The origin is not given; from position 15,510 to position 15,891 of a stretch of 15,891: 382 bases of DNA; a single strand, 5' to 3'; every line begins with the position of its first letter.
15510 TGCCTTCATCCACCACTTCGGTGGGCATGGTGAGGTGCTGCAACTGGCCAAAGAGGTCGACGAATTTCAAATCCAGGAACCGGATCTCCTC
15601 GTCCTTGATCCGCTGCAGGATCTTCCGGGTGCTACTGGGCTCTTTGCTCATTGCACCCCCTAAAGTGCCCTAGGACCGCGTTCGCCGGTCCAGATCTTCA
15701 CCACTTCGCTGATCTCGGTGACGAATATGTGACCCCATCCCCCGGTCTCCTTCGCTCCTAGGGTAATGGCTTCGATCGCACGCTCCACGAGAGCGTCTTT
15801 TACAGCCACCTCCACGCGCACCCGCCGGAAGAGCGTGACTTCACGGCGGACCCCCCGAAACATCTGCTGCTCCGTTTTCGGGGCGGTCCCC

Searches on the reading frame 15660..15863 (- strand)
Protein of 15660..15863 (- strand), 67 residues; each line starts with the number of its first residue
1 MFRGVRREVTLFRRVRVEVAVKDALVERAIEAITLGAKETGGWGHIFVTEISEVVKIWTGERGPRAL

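Call 16: search_protein_families(library=pfam, proteins=[window:15660-15863:-], max_evalue=0.001)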
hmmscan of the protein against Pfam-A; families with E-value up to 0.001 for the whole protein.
window:15660-15863:- (67 aa): 1 family
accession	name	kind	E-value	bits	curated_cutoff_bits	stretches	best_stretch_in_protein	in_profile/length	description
PF00543.27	P-II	-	1.7e-08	35.1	25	1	8-61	48-102/102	Nitrogen regulatory protein P-II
